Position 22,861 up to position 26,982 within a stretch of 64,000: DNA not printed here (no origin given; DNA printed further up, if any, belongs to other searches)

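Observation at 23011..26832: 1273-aa fusion of a B12-binding radical-SAM enzyme with a class-V aminotransferase/cysteine-desulfurase-like PLP domain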

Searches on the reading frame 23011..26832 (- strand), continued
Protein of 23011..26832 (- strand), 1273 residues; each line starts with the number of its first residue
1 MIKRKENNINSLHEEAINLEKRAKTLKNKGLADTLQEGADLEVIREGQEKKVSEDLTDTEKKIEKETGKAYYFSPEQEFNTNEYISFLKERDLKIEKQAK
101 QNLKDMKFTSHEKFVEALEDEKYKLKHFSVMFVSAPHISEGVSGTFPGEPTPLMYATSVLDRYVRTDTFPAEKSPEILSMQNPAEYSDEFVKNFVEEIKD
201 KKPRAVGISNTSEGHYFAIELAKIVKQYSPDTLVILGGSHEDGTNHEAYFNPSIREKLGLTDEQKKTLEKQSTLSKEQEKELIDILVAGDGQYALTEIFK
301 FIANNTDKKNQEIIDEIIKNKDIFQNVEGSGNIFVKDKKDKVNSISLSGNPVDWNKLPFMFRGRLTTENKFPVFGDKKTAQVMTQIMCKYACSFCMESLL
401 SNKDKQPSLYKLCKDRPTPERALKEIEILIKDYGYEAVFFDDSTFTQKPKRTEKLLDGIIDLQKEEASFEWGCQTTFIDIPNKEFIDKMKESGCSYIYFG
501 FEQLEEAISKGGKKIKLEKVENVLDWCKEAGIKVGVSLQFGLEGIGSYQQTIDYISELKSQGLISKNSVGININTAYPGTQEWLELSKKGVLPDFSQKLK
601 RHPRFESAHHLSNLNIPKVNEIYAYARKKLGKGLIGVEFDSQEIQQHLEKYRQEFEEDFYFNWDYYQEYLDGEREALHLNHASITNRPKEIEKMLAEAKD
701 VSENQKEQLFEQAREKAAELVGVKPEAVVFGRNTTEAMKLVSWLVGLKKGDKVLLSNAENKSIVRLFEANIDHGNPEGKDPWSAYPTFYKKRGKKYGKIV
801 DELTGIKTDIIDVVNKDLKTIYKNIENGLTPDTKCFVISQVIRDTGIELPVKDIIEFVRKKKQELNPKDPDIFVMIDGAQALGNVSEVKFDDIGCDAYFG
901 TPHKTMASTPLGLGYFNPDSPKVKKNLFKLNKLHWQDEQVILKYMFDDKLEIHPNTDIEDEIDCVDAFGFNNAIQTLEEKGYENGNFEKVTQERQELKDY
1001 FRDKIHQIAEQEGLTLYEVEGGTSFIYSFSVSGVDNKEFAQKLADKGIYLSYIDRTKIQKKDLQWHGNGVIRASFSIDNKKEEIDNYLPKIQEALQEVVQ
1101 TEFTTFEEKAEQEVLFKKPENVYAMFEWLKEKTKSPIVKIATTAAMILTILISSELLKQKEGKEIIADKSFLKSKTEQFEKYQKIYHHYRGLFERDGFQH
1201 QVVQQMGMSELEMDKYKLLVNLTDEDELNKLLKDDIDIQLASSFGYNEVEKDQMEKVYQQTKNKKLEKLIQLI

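Call 77: search_protein_families(library=pfam, proteins=[L039:1831-4221:-, L039:4818-5318:-, L039:5354-6544:+, L039:6409-7521:+, L039:7603-7920:+, L039:7968-10844:+, L039:11064-13463:+, L039:13604-14563:+, L039:14959-16611:+, L039:16797-17957:-], max_evalue=0.0001)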
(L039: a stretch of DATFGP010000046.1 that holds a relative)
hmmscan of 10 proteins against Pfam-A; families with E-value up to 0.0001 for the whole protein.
L039:1831-4221:- (796 aa): 5 families
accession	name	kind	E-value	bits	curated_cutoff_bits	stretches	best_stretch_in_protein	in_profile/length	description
PF13676.11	TIR_2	-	4e-30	105.3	28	1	19-142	1-122/122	TIR domain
PF01582.25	TIR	-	4.8e-10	40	21.3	1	16-111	1-96/179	TIR domain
PF00931.28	NB-ARC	-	4.6e-08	33.1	23.5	1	189-364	19-203/248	NB-ARC domain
PF13401.12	AAA_22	-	7.3e-08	33.2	27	1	191-302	7-122/130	AAA domain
PF13191.12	AAA_16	-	3.4e-06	28.1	32.6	1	182-298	16-164/167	AAA ATPase domain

L039:4818-5318:- (166 aa): 1 family
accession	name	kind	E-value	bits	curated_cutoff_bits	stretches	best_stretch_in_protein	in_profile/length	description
PF03235.19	GmrSD_N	-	1.3e-07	32.4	33.2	1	94-156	4-48/199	GmrSD restriction endonuclease, N-terminal domain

L039:5354-6544:+ (396 aa): 1 family
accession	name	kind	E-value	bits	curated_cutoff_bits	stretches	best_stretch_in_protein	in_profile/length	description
PF00155.27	Aminotran_1_2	-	6.4e-46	157.6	19.7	1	38-385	6-361/361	Aminotransferase class I and II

L039:6409-7521:+ (370 aa): 1 family
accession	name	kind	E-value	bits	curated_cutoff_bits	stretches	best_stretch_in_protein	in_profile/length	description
PF00291.31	PALP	-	3e-81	273.4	35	1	54-348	2-295/295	Pyridoxal-phosphate dependent enzyme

L039:7603-7920:+ (105 aa): 0 families

L039:7968-10844:+ (958 aa): 2 families
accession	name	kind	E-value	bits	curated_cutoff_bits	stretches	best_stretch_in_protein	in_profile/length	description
PF04055.27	Radical_SAM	-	2.3e-11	44.6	29.5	1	252-404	3-149/166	Radical SAM superfamily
PF02310.24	B12-binding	-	1.5e-07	31.7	32.1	1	69-118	41-91/121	B12 binding domain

L039:11064-13463:+ (799 aa): 1 family
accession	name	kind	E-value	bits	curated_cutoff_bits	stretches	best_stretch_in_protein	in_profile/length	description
PF13271.11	DUF4062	-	1.5e-15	57.5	24.7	1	14-99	1-82/82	Domain of unknown function (DUF4062)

L039:13604-14563:+ (319 aa): 1 family
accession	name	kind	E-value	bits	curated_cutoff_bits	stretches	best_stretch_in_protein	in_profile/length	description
PF04199.19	Cyclase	-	2.7e-31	109.2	23.1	1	58-226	1-141/142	Putative cyclase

L039:14959-16611:+ (550 aa): 0 families

L039:16797-17957:- (386 aa): 0 families
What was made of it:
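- The L039 fusion ends an operon with a class I/II aminotransferase and a fold-type II PLP enzyme (call 77).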

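Call 78: search_protein_families(library=padloc, proteins=[L002:12693-13931:-, L002:12125-12709:-, L039:1831-4221:-, L039:11064-13463:+, L057:120-908:-, L057:2919-4883:-, L039:7968-10844:+, L002:7104-7958:+], max_evalue=0.001)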
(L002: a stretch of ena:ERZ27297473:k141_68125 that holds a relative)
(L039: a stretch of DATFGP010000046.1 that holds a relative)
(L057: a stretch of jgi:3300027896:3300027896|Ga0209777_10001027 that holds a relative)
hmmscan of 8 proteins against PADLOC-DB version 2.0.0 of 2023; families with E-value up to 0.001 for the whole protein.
L002:12693-13931:- (412 aa): 142 families (the best 25 are shown)
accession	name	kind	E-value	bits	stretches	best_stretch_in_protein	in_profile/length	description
PDLC00290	PtuA1|PtuA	-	1.3e-166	553.1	1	3-405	2-411/414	AAA ATPase domain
PDLC00276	PtuA1|PtuA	-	1.3e-95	317.3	1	175-403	7-235/239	AAA ATPase domain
PDLC02913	ATPase_I-A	-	4.4e-38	129.7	2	223-387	315-483/508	-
PDLC00268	PtuA1|PtuA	-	2e-37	127.6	1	16-399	17-393/411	AAA ATPase domain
PDLC00299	PtuA1|PtuA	-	3e-35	120.2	2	267-386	381-501/535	AAA ATPase domain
PDLC00278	PtuA1|PtuA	-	5.1e-34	116.3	2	267-390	291-411/436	AAA ATPase domain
PDLC00305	PtuA1|PtuA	-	2.2e-33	114.1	1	10-364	9-348/392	AAA ATPase domain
PDLC00271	PtuA1|PtuA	-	2.7e-33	114.1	2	248-388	259-392/421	AAA ATPase domain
PDLC00310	PtuA1|PtuA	-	5.7e-33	112.7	2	263-389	290-416/443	AAA ATPase domain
PDLC00311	PtuA1|PtuA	-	5.7e-31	106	2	263-391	307-435/455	AAA ATPase domain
PDLC00304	PtuA1|PtuA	-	4.9e-30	103.1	1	24-383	39-411/444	AAA ATPase domain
PDLC00267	PtuA1|PtuA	-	1.6e-29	101.3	2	262-351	284-368/438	AAA ATPase domain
PDLC00281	PtuA1|PtuA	-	3e-27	93.8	1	24-392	37-426/448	AAA ATPase domain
PDLC00284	PtuA1|PtuA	-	7e-27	92.4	2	266-369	394-495/545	AAA ATPase domain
PDLC00298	PtuA1|PtuA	-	1.2e-26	91.7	2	266-377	284-389/423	AAA ATPase domain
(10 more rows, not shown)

L002:12125-12709:- (194 aa): 73 families (the best 25 are shown)
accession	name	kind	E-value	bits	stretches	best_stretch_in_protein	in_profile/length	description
PDLC00337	PtuB1|PtuB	-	2.9e-65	218.2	1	18-186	40-209/216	Unknown function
PDLC00339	PtuB1|PtuB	-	3.6e-28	97.1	2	19-86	49-130/261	Unknown function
PDLC00342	PtuB1|PtuB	-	1.9e-26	90.9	1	21-179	34-203/247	Unknown function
PDLC00336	PtuB1|PtuB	-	4.2e-26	90.1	1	19-171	48-201/250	Unknown function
PDLC00292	PtuA1|PtuA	-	3e-24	83.4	1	19-186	43-242/726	AAA ATPase domain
PDLC00319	PtuB1|PtuB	-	6.9e-21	73.1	2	19-84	53-130/310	Unknown function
PDLC00324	PtuB1|PtuB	-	5.1e-20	70.1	1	27-186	35-204/209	Unknown function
PDLC00331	PtuB1|PtuB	-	5.7e-20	69.9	1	1-90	1-88/222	Unknown function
PDLC02924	HNH_I-A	-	1.4e-18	65.7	1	26-184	35-195/198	-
PDLC00328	PtuB1|PtuB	-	1.2e-17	62.4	2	19-85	45-120/295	Unknown function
PDLC00288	PtuA1|PtuA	-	1.6e-17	61.4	2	90-182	150-236/733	AAA ATPase domain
PDLC00317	PtuB1|PtuB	-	2.6e-17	61.5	1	33-155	58-181/244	Unknown function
PDLC00316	PtuB1|PtuB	-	2.6e-17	61.4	2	24-86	54-125/301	Unknown function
PDLC00340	PtuB1|PtuB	-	2.6e-17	61.3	1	34-87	66-115/268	Unknown function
PDLC00332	PtuB1|PtuB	-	6.4e-17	60.1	1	26-182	39-203/212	Unknown function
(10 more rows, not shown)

L039:1831-4221:- (796 aa): 15 families
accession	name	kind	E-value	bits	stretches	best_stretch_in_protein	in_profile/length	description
PDLC05062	PDC-S66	-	2.6e-16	57.9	1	14-96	146-229/282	-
PDLC03957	bSEFIR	-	8.8e-15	53.4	1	28-320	53-292/412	-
PDLC02012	SAVED5--SAVED_TIR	-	2.6e-14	51.2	1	18-106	15-102/404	-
PDLC02421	Aga_TIR-PNTD1-PNTD2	-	1.4e-10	38.9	1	18-130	5-119/430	Class I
PDLC02403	Aga_TIR-PNTD1-PNTD2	-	6.2e-10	36.7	1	19-130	5-118/443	Class I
PDLC00424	ThsB1|ThsB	-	1.2e-06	26.5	1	18-110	103-193/234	TIR-like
PDLC00426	ThsB1|ThsB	-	3.8e-06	24.4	1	11-96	232-324/352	TIR-like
PDLC00425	ThsB1|ThsB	-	2.8e-05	21.4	1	13-93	248-335/389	TIR-like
PDLC00417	ThsB1|ThsB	-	6.7e-05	20.5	1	16-101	166-252/303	TIR-like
PDLC00422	ThsB1|ThsB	-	7.1e-05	20.4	1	13-48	37-72/194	TIR-like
PDLC02400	Aga_TIR-PNTD1-PNTD2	-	8e-05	19.1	1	20-155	190-325/639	Class I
PDLC00434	ThsB1|ThsB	-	8.5e-05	19.8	1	14-93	136-216/396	TIR-like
PDLC00436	ThsB1|ThsB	-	0.0001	19.8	1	15-89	34-112/183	TIR-like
PDLC02962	RT-TIR_XII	-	0.00016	18.7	1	15-108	344-437/478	single gene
PDLC00420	ThsB1|ThsB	-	0.00033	17.9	1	19-115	4-102/319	TIR-like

L039:11064-13463:+ (799 aa): 0 families

L057:120-908:- (262 aa): 9 families
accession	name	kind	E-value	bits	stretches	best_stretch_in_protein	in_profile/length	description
PDLC05004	PDC-S35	-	1.4e-27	95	1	141-254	118-209/265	-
PDLC05005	PDC-S35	-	4.1e-26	90.3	1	139-255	115-208/264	-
PDLC05007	PDC-S35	-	2.1e-24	84.7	2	134-214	125-203/278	-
PDLC05006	PDC-S35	-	5.9e-20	69.6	1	141-253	81-172/231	-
PDLC05003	PDC-S35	-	2.8e-17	61.1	1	138-253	85-183/245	-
PDLC00729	Effector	-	1.5e-05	22.6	1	233-255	72-94/310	TIR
PDLC00731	Effector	-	2e-05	21.7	0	230-254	220-244/306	TIR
PDLC02371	PycTIR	-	9.4e-05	19.9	1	141-255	150-230/288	-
PDLC00732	Effector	-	0.00077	16.5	0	236-255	222-241/301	TIR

L057:2919-4883:- (654 aa): 28 families (the best 25 are shown)
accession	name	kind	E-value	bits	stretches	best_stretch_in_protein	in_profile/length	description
PDLC01169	TPR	-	2.1e-59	198.9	5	396-468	109-181/252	TPR repeats containing protein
PDLC01078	C3a156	-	1.5e-19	68.7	1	433-485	82-134/268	oxidoreductase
PDLC05061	PDC-S65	-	5.1e-17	60.4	1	97-186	122-204/592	-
PDLC00407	ThsA1|ThsA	-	3.9e-15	53.5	1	12-228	6-209/478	STALD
PDLC00409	ThsA1|ThsA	-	4.2e-14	50.5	1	12-219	7-199/242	STALD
PDLC05060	PDC-S65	-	1.7e-12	45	1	97-186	30-112/503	-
PDLC01171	TPR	-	3.1e-10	37.7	1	505-622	130-242/504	TPR repeats containing protein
PDLC02420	Aga_SIR2-PNTD1-PNTD2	-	1e-09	35.2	1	92-223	110-229/1010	Class I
PDLC02419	Aga_SIR2-PNTD1-PNTD2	-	6.3e-09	33.1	1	93-217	99-213/558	Class I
PDLC02408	Aga_SIR2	-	8.2e-09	33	1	117-188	151-217/343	Class II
PDLC04081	SIR2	-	2.8e-08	31.3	0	16-65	9-56/345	-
PDLC02401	Aga_SIR2-PNTD1-PNTD2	-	4.9e-07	26.9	1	92-216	71-185/524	Class I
PDLC04968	PDC-S25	-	1.6e-06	25.4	1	44-219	72-231/517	-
PDLC02414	Aga_SIR2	-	2.7e-06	24.9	1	117-184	121-184/313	-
PDLC04167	Dsr1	-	3.3e-06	23.1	1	18-130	13-136/1248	-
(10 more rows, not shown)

L039:7968-10844:+ (958 aa): 0 families

L002:7104-7958:+ (284 aa): 0 families
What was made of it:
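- The L039 operon is flanked by TIR-NB-ARC, a GmrSD fragment and DUF4062 (calls 77, 78).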

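Call 82: find_encoding_contigs(protein=P0004, flank=8000, max_places=1)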
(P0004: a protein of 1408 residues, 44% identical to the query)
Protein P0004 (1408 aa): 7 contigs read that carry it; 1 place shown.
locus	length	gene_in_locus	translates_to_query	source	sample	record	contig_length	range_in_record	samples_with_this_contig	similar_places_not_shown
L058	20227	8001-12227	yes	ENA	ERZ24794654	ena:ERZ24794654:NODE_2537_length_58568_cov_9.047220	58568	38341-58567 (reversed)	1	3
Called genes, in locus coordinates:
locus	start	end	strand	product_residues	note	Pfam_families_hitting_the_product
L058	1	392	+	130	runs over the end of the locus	?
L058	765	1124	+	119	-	-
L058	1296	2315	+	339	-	PF00078:RVT_1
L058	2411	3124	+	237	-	PF02811:PHP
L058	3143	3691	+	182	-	PF23477:zf_Tbcl_2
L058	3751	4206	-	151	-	PF00254:FKBP_C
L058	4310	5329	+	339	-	-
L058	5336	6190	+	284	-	PF01149:Fapy_DNA_glyco, PF05833:NFACT_N (weak), PF06831:H2TH, PF06827:zf-FPG_IleRS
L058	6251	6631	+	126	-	-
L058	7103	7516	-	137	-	-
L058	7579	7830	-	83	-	-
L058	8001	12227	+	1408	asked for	PF02310:B12-binding (weak), PF04055:Radical_SAM, PF00266:Aminotran_5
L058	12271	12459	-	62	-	-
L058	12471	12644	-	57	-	PF04014:MazE_antitoxin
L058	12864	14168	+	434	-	PF07478:Dala_Dala_lig_C (weak), PF13535:ATP-grasp_4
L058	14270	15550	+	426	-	PF00342:PGI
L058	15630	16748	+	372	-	PF00989:PAS (weak), PF08448:PAS_4 (weak), PF13426:PAS_9, PF04542:Sigma70_r2, PF08281:Sigma70_r4_2, PF00196:GerE (weak)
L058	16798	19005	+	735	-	PF03477:ATP-cone, PF13597:NRDD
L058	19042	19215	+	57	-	PF13597:NRDD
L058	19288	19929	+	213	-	PF04055:Radical_SAM, PF13353:Fer4_12 (weak)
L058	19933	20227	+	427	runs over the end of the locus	PF00089:Trypsin, PF13365:Trypsin_2, PF13180:PDZ_2, PF00595:PDZ (weak), PF17820:PDZ_6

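Call 83: find_encoding_contigs(protein=P0021, flank=8000, max_places=1)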
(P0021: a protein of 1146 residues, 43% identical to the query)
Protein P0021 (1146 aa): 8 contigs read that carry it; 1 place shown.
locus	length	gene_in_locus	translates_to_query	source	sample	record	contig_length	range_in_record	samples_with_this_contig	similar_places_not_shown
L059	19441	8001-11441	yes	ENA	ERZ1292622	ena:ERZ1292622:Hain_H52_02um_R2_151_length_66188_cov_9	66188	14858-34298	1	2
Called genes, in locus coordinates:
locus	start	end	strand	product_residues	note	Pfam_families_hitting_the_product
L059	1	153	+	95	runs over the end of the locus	-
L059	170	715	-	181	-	PF01923:Cob_adeno_trans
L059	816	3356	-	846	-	PF01588:tRNA_bind, PF03483:B3_4, PF03484:B5, PF17759:tRNA_synthFbeta, PF03147:FDX-ACB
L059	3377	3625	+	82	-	-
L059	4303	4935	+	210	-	PF02661:Fic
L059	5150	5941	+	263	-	PF05970:PIF1, PF13245:AAA_19 (faint), PF13401:AAA_22 (weak), PF14493:HTH_40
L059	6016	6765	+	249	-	-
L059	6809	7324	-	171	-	PF19652:DUF6155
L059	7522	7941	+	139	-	-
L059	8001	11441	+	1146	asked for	PF00266:Aminotran_5, PF02310:B12-binding (faint), PF04055:Radical_SAM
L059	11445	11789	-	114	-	-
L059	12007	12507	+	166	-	-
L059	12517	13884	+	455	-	PF01636:APH, PF00472:RF-1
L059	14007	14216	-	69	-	PF00830:Ribosomal_L28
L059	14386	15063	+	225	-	PF02163:Peptidase_M50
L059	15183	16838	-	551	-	PF13424:TPR_12, PF13432:TPR_16, PF12895:ANAPC3 (weak), PF14559:TPR_19, PF13424:TPR_12, PF13432:TPR_16, PF13424:TPR_12 (weak), PF14559:TPR_19, +12 more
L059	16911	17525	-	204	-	-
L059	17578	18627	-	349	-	PF13231:PMT_2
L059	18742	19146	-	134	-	PF01592:NifU_N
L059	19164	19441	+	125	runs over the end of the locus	-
